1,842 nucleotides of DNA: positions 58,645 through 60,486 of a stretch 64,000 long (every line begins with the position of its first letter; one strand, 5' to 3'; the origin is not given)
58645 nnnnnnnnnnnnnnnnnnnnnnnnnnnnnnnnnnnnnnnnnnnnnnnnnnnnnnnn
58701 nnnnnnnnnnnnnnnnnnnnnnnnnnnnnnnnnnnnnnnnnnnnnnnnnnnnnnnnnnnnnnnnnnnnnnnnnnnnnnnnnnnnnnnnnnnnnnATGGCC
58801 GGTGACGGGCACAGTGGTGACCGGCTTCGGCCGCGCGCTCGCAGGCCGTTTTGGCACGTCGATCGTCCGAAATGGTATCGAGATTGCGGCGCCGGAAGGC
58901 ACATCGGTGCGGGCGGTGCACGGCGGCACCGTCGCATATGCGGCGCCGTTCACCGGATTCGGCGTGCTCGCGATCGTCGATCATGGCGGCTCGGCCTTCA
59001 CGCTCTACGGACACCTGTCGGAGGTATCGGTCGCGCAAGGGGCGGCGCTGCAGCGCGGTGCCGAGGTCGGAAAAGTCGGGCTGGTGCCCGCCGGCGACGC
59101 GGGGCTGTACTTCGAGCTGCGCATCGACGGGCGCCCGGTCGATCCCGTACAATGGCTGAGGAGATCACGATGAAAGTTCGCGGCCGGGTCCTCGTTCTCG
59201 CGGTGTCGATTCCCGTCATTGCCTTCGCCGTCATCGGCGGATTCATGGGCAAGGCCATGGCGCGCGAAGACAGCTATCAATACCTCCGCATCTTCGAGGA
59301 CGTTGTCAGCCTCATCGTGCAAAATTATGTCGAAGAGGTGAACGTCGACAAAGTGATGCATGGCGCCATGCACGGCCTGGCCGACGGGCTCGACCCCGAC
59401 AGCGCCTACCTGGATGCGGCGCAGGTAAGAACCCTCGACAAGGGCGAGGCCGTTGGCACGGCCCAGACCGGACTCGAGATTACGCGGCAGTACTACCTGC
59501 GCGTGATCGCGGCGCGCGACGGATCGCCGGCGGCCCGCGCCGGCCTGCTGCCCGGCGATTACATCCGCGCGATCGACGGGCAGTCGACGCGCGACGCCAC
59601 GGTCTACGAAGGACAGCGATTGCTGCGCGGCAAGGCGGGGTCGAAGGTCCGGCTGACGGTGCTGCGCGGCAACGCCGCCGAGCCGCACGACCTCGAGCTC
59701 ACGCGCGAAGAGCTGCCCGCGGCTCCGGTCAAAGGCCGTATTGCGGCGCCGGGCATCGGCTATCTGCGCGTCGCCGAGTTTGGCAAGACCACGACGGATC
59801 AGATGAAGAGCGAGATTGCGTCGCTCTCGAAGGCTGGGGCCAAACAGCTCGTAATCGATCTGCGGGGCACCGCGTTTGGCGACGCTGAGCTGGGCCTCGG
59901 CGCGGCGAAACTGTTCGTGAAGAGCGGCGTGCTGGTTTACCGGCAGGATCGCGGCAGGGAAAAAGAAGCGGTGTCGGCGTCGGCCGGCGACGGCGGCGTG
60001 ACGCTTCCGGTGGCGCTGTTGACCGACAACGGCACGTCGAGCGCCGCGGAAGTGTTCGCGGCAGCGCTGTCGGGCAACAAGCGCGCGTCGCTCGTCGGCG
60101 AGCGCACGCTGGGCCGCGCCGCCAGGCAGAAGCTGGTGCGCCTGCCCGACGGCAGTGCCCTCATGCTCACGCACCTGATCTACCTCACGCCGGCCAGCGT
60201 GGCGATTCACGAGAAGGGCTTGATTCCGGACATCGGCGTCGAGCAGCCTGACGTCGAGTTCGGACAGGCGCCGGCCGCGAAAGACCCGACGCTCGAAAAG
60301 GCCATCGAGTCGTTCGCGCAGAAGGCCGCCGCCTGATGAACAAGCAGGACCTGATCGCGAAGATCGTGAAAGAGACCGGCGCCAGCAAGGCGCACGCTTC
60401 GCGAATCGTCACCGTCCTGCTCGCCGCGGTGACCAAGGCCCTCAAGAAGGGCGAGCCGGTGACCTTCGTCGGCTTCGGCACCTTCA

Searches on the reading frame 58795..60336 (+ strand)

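Call 48: search_protein_families(library=pfam, proteins=[window:58795-60336:+])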
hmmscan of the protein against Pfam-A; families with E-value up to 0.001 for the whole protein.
window:58795-60336:+ (513 aa): 6 families
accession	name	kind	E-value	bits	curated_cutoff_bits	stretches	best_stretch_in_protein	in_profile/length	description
PF03572.23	Peptidase_S41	-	2.4e-36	125.2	24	1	321-481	2-164/165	Peptidase family S41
PF17820.7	PDZ_6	-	5.1e-14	52.2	27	1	237-291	2-54/54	PDZ domain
PF13180.12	PDZ_2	-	4.9e-09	36.8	27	1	234-296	13-74/80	PDZ domain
PF00595.29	PDZ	-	6.8e-07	30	23.2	1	240-290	32-81/81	PDZ domain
PF22694.1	CtpB_N-like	-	7.2e-06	26.8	27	1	158-208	32-83/85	Activating protease CtpB N-terminal domain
PF14685.13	PDZ_Tricorn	-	0.00011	22.6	25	1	241-294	28-81/88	Tricorn protease PDZ domain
